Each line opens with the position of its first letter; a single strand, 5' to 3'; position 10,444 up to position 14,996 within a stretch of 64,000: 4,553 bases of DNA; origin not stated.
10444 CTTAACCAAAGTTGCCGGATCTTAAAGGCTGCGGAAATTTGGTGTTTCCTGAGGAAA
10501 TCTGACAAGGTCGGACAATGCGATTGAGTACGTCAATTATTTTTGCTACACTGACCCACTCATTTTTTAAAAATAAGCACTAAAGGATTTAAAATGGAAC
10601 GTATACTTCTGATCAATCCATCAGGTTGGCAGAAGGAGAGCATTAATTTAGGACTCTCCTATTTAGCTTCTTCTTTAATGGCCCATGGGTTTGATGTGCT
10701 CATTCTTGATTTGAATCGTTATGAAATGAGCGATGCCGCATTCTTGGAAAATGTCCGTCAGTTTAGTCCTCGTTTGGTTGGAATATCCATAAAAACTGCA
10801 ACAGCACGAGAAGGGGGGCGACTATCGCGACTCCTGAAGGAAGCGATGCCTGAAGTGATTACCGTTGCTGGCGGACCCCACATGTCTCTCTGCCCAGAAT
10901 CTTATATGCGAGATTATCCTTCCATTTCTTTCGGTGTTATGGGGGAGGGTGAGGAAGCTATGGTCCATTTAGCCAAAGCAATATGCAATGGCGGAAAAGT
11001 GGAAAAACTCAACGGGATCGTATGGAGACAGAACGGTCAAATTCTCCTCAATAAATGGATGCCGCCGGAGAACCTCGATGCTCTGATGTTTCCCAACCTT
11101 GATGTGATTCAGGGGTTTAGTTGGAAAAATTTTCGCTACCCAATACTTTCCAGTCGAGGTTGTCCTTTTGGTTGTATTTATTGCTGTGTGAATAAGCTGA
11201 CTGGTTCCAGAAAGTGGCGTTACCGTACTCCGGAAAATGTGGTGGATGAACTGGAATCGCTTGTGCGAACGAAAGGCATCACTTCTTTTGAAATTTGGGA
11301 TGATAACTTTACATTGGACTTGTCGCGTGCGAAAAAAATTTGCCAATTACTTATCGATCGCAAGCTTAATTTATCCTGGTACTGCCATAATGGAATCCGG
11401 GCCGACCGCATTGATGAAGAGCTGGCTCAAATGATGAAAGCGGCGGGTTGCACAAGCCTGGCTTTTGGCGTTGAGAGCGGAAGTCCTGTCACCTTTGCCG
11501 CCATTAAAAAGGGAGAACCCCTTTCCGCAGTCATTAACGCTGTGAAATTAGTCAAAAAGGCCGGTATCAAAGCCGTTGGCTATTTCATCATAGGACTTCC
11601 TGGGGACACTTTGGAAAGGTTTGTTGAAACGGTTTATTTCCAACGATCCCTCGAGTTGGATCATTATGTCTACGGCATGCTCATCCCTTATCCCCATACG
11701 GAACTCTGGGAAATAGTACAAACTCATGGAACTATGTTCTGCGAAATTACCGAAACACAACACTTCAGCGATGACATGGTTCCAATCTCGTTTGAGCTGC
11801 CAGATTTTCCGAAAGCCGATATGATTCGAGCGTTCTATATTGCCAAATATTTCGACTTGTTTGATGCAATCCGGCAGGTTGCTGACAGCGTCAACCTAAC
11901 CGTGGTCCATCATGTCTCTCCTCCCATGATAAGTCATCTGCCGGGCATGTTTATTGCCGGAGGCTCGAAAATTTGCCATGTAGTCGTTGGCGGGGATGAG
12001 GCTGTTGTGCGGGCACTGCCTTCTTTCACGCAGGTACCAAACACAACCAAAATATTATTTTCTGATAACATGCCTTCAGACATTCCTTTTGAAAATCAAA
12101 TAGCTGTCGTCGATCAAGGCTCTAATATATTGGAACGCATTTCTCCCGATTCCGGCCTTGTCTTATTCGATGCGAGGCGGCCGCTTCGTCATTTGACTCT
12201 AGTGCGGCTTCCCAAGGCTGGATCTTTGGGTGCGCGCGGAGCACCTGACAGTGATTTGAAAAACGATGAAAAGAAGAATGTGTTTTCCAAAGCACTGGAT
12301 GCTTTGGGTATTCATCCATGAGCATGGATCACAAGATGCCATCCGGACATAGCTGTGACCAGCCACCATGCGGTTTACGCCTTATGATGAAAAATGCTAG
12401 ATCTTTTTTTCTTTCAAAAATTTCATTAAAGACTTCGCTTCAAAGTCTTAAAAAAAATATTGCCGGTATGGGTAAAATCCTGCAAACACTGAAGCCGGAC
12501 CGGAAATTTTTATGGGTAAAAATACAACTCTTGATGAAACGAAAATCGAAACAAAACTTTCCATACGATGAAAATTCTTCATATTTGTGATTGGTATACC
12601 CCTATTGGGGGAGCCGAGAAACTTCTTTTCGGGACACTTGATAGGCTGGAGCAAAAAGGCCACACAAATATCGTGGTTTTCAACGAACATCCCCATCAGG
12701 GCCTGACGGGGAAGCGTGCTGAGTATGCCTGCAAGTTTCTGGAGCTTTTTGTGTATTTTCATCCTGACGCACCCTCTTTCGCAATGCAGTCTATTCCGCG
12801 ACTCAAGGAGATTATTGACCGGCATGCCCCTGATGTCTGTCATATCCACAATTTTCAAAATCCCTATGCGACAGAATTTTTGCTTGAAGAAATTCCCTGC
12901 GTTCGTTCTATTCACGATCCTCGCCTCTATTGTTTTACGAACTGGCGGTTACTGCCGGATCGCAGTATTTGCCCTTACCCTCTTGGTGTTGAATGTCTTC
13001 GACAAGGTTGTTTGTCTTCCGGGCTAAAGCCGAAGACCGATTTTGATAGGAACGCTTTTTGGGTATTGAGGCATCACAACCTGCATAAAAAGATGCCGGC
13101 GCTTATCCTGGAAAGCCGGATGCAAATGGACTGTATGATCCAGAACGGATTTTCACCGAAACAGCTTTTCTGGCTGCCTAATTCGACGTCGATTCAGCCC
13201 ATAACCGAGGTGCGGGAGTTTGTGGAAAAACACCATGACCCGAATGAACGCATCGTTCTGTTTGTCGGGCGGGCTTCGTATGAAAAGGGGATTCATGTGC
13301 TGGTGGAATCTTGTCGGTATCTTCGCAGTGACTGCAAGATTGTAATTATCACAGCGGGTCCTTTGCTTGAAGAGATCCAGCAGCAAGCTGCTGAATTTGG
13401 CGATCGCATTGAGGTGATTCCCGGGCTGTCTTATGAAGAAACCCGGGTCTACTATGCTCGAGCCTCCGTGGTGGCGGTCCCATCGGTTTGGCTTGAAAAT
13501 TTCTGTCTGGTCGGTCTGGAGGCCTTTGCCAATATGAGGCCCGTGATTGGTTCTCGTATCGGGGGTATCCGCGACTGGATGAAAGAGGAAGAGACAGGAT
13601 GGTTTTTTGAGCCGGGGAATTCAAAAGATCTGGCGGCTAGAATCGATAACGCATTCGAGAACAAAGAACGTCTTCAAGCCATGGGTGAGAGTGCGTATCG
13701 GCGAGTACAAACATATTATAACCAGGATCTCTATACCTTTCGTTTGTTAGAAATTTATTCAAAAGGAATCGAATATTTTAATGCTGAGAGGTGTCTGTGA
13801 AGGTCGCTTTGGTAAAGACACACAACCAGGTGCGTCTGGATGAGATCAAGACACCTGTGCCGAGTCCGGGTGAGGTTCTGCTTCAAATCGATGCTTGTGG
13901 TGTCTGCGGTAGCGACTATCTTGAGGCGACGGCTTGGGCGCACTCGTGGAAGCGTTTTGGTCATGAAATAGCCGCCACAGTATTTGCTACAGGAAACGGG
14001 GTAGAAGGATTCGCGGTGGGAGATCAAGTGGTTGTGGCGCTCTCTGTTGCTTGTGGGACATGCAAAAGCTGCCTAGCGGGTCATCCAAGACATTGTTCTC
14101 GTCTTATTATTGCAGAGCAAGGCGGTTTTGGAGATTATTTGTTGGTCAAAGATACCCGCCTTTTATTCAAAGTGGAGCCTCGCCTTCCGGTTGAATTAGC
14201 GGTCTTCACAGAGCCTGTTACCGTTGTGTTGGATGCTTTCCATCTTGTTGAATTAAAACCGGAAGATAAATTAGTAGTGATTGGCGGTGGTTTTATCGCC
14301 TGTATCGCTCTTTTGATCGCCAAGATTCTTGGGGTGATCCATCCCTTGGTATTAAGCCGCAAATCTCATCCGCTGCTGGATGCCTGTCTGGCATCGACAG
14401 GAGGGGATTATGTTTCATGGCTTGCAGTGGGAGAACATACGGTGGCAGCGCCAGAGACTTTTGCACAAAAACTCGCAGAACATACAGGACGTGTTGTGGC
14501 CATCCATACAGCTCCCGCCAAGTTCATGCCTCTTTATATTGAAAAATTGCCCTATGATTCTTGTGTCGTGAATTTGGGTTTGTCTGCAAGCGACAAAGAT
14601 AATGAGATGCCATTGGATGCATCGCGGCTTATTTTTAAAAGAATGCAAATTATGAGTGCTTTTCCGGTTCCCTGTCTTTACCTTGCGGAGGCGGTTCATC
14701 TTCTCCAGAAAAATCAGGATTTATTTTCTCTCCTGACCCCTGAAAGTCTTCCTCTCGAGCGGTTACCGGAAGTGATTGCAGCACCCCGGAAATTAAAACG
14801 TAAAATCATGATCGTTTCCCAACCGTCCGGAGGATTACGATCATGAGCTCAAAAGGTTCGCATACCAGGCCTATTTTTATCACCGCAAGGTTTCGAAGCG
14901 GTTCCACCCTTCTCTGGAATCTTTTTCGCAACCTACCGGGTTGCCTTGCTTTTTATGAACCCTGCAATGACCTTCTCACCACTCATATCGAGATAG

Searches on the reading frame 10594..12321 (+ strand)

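Call 8: search_protein_families(library=pfam, proteins=[window:10594-12321:+], max_evalue=0.001)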
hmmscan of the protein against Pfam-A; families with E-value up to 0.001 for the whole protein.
window:10594-12321:+ (575 aa): 2 families
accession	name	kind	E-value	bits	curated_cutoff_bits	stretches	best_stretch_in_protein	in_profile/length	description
PF04055.27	Radical_SAM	-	6.1e-24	85.5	29.5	1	186-347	3-163/166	Radical SAM superfamily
PF02310.24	B12-binding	-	3e-22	79.2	32.1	1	17-126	13-120/121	B12 binding domain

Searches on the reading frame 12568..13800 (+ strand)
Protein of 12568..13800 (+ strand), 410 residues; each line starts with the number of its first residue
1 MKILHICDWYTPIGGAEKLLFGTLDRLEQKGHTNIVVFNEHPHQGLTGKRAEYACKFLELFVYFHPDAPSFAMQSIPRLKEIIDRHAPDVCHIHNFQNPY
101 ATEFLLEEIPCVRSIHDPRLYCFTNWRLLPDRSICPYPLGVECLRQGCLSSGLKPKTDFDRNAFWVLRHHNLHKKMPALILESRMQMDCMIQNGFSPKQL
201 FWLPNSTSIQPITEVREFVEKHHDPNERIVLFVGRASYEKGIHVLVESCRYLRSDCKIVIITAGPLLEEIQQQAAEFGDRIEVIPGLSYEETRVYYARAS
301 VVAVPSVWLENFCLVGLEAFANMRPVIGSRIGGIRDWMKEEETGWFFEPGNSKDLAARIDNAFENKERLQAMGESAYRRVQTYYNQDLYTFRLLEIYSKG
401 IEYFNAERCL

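Call 8: search_protein_families(library=pfam, proteins=[window:12568-13800:+], max_evalue=0.001)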
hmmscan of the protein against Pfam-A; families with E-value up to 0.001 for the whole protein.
window:12568-13800:+ (410 aa): 5 families
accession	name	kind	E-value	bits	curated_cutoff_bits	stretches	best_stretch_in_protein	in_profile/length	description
PF00534.26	Glycos_transf_1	-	9e-33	113.7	26.4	1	220-378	8-171/172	Glycosyl transferases group 1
PF13692.12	Glyco_trans_1_4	-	2.6e-24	86.5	27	1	228-364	2-141/142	Glycosyl transferases group 1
PF13439.12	Glyco_transf_4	-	5.2e-10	40.1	28.5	1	13-134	1-109/170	Glycosyltransferase Family 4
PF20706.3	GT4-conflict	-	4e-06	26.5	26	1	206-341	174-323/385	Family 4 Glycosyltransferase in conflict systems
PF13579.12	Glyco_trans_4_4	-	0.00065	20.5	29.7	0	22-132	9-103/158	Glycosyl transferase 4-like domain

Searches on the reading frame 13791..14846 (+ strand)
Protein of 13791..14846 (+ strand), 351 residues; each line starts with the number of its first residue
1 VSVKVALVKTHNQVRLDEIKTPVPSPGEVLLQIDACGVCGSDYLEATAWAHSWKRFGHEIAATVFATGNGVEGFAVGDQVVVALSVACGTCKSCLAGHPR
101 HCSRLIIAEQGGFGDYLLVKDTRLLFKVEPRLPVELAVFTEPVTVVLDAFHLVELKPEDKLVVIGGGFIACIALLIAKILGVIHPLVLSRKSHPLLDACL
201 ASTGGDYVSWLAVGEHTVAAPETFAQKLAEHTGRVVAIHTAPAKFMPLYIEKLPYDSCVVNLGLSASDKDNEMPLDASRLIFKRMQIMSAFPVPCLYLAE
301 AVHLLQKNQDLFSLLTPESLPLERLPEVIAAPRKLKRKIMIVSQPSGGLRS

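Call 8: search_protein_families(library=pfam, proteins=[window:13791-14846:+], max_evalue=0.001)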
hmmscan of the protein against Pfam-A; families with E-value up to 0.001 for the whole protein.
window:13791-14846:+ (351 aa): 1 family
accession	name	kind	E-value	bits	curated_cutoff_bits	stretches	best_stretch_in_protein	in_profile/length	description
PF08240.17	ADH_N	-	1.1e-20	74.3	23.5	1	26-126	2-100/104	Alcohol dehydrogenase GroES-like domain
